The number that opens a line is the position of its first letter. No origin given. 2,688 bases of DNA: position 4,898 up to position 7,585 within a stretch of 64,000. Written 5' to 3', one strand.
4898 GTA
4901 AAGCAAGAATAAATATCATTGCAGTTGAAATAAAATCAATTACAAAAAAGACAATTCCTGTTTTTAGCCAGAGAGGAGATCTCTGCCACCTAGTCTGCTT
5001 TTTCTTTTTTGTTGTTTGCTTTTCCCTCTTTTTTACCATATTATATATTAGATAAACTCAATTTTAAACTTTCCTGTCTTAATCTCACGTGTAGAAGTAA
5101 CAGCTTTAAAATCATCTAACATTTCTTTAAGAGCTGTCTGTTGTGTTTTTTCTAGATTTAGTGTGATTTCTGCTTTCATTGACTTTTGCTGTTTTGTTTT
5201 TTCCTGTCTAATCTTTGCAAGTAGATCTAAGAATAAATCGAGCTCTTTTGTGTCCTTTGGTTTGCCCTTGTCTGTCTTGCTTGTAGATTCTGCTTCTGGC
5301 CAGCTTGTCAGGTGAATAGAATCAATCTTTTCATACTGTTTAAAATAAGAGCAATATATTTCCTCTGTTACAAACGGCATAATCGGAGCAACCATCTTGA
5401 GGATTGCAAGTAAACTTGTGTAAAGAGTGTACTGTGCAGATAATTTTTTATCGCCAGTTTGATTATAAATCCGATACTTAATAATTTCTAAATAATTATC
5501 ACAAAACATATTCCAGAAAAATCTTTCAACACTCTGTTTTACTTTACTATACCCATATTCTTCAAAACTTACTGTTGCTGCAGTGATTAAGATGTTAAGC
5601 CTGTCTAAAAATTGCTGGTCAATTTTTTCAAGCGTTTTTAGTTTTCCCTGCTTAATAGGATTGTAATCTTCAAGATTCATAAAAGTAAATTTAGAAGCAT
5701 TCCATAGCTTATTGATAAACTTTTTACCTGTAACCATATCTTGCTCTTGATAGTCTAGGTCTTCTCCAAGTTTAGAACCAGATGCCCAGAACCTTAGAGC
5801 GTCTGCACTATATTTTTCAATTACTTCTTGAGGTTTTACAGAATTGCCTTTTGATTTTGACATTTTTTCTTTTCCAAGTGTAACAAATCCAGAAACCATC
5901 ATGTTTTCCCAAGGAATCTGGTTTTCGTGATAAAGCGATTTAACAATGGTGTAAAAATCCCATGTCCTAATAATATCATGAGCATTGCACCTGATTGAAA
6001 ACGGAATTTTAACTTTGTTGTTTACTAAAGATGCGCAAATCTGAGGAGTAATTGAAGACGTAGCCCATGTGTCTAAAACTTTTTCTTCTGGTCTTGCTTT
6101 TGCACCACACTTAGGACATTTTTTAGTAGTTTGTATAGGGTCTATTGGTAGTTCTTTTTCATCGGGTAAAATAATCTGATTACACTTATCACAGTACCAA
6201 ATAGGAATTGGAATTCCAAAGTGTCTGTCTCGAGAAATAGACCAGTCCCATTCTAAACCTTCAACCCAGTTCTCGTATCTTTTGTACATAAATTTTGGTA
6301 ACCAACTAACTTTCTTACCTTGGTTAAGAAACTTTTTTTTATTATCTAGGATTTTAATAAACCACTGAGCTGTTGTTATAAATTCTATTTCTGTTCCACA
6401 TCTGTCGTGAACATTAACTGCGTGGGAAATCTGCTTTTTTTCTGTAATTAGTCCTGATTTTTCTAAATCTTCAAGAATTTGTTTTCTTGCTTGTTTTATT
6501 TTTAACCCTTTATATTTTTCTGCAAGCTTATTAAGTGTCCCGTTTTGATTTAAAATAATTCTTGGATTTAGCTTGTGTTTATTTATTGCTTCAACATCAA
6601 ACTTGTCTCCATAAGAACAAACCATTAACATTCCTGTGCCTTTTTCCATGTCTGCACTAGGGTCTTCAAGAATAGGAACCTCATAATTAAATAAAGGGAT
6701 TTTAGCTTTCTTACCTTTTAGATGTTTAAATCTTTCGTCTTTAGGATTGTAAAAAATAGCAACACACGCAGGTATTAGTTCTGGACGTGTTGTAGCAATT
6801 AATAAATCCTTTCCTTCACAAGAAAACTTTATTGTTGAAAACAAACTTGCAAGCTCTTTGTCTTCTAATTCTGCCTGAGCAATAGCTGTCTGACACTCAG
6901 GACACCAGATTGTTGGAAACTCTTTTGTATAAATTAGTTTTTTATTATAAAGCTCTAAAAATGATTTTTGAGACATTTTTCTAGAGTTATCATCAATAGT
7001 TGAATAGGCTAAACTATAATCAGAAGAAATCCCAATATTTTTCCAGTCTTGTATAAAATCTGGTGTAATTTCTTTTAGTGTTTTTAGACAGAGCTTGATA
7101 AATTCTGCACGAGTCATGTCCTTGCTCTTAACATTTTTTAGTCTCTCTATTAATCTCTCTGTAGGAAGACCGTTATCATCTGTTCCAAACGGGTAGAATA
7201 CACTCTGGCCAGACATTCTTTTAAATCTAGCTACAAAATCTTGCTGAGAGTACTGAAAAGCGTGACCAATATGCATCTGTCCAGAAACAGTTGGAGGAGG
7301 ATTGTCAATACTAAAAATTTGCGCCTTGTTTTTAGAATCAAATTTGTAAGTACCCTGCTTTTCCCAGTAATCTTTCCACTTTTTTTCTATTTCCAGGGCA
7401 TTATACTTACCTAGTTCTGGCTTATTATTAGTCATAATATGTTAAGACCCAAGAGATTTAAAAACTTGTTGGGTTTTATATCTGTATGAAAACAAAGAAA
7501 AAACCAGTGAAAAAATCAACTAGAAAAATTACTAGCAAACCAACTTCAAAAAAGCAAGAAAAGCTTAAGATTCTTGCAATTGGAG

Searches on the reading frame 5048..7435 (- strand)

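Call 24: search_protein_families(library=pfam, proteins=[window:5048-7435:-], max_evalue=0.00001)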
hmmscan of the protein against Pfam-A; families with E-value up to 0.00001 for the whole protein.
window:5048-7435:- (795 aa): 4 families
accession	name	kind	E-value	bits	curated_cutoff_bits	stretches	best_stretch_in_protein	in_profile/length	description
PF00133.28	tRNA-synt_1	-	1e-79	268.7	22.7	1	20-561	2-412/414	tRNA synthetases class I (I, L, M and V)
PF08264.19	Anticodon_1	-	1.8e-33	116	25.1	1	606-756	1-143/148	Anticodon-binding domain of tRNA ligase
PF09334.17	tRNA-synt_1g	-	2.8e-25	89.4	20.1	2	48-189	8-134/391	tRNA synthetases class I (M)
PF01406.26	tRNA-synt_1e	-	1.2e-11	44.9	27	1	467-569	196-298/301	tRNA synthetases class I (C) catalytic domain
